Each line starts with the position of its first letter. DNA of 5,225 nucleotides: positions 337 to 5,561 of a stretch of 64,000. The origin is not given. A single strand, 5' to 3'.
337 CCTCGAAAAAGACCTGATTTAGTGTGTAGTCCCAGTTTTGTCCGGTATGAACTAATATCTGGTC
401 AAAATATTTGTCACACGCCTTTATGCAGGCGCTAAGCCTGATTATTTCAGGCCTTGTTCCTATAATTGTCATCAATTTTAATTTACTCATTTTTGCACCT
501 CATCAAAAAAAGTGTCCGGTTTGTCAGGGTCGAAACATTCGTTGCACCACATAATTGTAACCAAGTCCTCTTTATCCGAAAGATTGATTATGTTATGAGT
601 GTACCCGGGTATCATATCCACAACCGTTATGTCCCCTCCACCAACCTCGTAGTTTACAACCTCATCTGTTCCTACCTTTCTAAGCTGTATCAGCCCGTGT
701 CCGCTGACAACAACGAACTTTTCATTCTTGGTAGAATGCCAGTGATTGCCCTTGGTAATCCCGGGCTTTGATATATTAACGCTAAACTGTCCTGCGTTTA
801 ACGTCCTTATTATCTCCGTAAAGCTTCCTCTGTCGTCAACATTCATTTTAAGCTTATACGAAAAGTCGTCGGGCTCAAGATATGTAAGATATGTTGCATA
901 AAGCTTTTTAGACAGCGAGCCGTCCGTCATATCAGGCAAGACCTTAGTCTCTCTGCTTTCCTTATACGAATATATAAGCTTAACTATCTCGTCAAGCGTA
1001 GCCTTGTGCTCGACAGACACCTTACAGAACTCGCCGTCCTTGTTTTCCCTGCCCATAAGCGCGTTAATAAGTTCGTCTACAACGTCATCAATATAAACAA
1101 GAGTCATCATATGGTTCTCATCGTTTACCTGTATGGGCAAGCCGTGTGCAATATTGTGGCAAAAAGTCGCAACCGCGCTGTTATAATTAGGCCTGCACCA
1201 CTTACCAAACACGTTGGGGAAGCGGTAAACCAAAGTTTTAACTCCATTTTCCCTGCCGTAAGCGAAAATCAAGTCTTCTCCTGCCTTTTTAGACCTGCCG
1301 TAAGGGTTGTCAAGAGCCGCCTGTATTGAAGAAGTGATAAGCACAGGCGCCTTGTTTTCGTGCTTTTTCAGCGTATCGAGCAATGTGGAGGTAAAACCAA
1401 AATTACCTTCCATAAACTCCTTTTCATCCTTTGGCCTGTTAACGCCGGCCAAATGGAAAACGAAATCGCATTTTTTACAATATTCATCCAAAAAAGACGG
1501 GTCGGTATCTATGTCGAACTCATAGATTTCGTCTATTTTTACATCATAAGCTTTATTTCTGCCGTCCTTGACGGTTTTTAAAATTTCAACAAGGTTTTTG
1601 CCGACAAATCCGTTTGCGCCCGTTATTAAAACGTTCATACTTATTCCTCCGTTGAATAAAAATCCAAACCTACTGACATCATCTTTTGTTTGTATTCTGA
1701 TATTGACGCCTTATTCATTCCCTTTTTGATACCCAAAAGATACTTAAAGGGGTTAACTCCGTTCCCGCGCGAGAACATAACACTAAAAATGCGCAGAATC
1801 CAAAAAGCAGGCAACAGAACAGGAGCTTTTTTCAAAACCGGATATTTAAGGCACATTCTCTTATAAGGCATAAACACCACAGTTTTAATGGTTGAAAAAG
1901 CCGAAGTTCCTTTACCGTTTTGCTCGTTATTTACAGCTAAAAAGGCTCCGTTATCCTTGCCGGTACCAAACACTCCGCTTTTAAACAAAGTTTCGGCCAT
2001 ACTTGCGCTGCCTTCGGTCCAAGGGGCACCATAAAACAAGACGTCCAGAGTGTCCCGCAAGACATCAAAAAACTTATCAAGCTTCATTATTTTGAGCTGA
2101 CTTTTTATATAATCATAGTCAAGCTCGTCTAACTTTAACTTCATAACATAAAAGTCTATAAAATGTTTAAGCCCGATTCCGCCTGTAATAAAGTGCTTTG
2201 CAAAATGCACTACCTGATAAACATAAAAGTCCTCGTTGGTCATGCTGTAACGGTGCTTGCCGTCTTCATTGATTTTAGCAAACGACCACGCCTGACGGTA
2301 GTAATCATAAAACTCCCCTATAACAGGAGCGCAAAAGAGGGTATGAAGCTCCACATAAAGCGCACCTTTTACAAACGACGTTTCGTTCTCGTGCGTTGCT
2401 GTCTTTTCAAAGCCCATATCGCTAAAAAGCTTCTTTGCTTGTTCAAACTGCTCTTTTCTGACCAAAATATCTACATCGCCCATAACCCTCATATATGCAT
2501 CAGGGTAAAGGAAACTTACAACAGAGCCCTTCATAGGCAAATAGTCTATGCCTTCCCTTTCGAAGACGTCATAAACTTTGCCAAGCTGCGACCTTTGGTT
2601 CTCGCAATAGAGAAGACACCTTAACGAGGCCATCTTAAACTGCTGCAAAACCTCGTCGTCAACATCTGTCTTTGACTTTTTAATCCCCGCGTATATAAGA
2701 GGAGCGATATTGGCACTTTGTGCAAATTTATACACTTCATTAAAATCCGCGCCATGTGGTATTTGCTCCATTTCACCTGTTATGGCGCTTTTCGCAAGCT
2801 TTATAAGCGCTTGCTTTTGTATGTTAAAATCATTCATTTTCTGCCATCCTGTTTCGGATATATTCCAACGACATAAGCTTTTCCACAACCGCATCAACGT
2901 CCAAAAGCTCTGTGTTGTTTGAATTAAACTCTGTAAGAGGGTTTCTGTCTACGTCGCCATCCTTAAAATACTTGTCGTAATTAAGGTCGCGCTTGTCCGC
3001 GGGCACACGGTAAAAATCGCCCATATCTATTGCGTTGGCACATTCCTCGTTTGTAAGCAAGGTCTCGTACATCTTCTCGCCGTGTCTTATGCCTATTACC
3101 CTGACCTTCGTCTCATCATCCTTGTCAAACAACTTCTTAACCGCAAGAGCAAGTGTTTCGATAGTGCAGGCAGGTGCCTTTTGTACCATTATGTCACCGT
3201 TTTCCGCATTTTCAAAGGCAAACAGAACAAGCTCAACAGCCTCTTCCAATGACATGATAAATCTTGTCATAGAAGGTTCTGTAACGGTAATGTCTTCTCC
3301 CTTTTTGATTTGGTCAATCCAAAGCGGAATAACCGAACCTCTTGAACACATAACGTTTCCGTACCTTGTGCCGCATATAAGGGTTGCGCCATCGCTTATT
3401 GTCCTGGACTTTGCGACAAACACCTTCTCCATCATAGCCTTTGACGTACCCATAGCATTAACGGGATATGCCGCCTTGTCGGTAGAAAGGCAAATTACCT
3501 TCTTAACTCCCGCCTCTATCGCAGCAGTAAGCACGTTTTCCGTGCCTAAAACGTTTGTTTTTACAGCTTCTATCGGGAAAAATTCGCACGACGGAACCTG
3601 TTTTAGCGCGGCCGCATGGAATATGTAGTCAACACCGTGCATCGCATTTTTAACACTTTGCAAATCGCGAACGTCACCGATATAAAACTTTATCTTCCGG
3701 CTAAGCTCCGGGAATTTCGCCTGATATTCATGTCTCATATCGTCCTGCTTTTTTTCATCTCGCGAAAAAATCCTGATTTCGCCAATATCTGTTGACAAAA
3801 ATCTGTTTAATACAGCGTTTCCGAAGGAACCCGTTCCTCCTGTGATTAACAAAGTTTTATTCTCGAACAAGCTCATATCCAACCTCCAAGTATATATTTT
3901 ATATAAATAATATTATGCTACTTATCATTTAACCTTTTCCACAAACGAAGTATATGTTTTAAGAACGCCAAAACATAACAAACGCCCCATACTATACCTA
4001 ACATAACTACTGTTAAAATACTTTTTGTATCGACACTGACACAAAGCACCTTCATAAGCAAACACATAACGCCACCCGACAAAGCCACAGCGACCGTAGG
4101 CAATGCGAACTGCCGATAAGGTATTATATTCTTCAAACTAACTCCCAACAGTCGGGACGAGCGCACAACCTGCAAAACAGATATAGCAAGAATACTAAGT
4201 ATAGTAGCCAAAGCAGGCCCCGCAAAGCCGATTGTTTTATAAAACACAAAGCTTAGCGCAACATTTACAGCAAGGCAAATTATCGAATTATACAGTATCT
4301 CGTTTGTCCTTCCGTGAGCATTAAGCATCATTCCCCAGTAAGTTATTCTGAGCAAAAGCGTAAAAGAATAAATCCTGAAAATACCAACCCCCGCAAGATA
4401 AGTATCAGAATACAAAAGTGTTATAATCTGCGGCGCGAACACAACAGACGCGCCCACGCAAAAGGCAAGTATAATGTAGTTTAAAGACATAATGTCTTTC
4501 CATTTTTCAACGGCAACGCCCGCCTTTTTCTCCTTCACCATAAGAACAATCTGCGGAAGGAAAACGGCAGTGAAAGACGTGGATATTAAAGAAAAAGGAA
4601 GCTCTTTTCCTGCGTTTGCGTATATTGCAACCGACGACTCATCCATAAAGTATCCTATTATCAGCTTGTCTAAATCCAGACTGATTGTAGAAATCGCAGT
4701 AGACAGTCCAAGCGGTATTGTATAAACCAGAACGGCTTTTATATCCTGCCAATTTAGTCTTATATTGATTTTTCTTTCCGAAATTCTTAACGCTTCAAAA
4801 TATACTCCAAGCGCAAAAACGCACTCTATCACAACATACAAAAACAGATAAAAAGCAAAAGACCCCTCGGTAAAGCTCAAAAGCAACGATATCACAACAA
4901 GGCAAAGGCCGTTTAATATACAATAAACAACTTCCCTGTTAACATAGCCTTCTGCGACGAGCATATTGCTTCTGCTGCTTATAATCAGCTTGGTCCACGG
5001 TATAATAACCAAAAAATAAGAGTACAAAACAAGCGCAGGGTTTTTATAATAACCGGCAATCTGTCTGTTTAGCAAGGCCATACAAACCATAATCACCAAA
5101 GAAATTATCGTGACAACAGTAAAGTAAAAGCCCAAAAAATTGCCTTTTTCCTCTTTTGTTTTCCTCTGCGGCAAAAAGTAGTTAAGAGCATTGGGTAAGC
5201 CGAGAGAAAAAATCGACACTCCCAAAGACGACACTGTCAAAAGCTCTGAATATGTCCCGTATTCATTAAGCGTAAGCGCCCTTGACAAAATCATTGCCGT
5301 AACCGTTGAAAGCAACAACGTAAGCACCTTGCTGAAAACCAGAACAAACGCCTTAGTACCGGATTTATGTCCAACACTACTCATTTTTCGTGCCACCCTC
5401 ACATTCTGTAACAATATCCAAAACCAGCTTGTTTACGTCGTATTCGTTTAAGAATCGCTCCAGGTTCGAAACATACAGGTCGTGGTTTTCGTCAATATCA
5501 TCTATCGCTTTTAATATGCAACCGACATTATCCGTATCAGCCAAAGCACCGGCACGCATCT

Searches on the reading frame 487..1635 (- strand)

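Call 66: search_protein_families(library=pfam, proteins=[window:487-1635:-], max_evalue=0.00001)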
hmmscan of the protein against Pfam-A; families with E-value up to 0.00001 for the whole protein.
window:487-1635:- (382 aa): 7 families
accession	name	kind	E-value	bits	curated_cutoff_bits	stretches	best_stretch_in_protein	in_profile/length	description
PF14667.12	Polysacc_synt_C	-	2.4e-47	160.1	28.7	1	266-376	2-111/111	Polysaccharide biosynthesis C-terminal domain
PF01370.27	Epimerase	-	9.5e-23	81.3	20.9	1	2-194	1-226/240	NAD dependent epimerase/dehydratase family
PF07993.18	NAD_binding_4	-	7.5e-10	38.8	20.1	0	106-148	171-210/258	Male sterility protein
PF01073.25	3Beta_HSD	-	7.4e-08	32.2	22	0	3-116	1-129/280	3-beta hydroxysteroid dehydrogenase/isomerase family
PF02719.21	Polysacc_synt_2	-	3e-07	30.3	20.2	0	48-200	68-224/293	Polysaccharide biosynthesis protein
PF16363.11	GDP_Man_Dehyd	-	3.1e-06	27.3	27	0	109-206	150-255/332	GDP-mannose 4,6 dehydratase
PF04321.23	RmlD_sub_bind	-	9.8e-06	25.3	27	0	110-175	123-180/287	RmlD substrate binding domain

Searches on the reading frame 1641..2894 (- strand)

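Call 66: search_protein_families(library=pfam, proteins=[window:1641-2894:-], max_evalue=0.00001)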
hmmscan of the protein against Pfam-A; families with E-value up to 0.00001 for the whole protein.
window:1641-2894:- (417 aa): 1 family
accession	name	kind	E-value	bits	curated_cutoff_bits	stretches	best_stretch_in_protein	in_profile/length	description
PF14907.12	NTP_transf_5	-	2.9e-44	152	31.2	1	49-277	3-238/249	Uncharacterised nucleotidyltransferase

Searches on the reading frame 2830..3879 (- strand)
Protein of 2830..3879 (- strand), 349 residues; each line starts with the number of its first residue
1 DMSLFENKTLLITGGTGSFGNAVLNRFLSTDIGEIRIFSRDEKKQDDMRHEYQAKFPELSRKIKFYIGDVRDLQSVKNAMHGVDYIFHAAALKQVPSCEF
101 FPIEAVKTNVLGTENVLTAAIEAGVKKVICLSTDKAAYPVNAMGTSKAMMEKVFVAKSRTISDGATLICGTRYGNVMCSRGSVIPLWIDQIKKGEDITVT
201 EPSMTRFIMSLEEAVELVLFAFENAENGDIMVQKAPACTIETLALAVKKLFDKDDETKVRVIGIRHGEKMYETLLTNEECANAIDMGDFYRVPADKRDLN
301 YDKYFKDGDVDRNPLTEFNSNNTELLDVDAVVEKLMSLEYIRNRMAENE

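Call 66: search_protein_families(library=pfam, proteins=[window:2830-3879:-], max_evalue=0.00001)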
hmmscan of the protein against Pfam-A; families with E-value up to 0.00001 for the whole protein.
window:2830-3879:- (349 aa): 9 families
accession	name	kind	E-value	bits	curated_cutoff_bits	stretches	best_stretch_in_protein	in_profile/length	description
PF02719.21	Polysacc_synt_2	-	2.7e-106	355.5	20.2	1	10-292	1-291/293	Polysaccharide biosynthesis protein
PF01370.27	Epimerase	-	4.9e-24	85.5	20.9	1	11-228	2-231/240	NAD dependent epimerase/dehydratase family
PF08485.16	Polysacc_syn_2C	-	2.2e-20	72.5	25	1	295-342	1-48/48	Polysaccharide biosynthesis protein C-terminal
PF01073.25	3Beta_HSD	-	4.4e-19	69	22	1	11-139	1-122/280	3-beta hydroxysteroid dehydrogenase/isomerase family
PF16363.11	GDP_Man_Dehyd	-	3.8e-16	59.9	27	1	11-135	1-131/332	GDP-mannose 4,6 dehydratase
PF13460.12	NAD_binding_10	-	4.3e-11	43.5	27.2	1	14-159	1-126/184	NAD(P)H-binding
PF07993.18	NAD_binding_4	-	9.6e-09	35.2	20.1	1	12-148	1-151/258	Male sterility protein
PF05368.20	NmrA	-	1.3e-08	35.2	27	1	7-263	2-215/298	NmrA-like family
PF04321.23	RmlD_sub_bind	-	9.1e-08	31.9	27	1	9-134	2-102/287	RmlD substrate binding domain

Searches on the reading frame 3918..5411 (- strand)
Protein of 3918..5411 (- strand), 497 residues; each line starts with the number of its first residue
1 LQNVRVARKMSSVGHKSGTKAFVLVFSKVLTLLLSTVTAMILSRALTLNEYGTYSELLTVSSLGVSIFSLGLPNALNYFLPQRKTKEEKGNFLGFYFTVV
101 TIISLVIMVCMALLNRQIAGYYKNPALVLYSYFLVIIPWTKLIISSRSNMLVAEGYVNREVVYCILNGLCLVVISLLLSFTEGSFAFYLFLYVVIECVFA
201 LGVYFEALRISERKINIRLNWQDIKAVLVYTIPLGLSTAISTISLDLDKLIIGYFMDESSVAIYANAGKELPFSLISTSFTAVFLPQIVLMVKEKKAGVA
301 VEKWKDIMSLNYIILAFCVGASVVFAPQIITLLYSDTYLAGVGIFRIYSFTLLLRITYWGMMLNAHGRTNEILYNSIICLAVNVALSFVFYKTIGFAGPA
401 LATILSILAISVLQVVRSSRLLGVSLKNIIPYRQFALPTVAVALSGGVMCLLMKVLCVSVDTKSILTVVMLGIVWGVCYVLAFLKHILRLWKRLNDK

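Call 66: search_protein_families(library=pfam, proteins=[window:3918-5411:-], max_evalue=0.00001)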
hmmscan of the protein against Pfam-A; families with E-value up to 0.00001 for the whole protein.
window:3918-5411:- (497 aa): 3 families
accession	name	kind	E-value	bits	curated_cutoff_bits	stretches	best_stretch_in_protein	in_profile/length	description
PF13440.11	Polysacc_synt_3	-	2.1e-17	63.8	23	1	41-340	1-290/293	Polysaccharide biosynthesis protein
PF01943.22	Polysacc_synt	-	4.5e-13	49.7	28.2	1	19-288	3-270/274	Polysaccharide biosynthesis protein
PF03023.19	MurJ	-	2.6e-11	43.3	27.4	1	85-456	48-436/451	Lipid II flippase MurJ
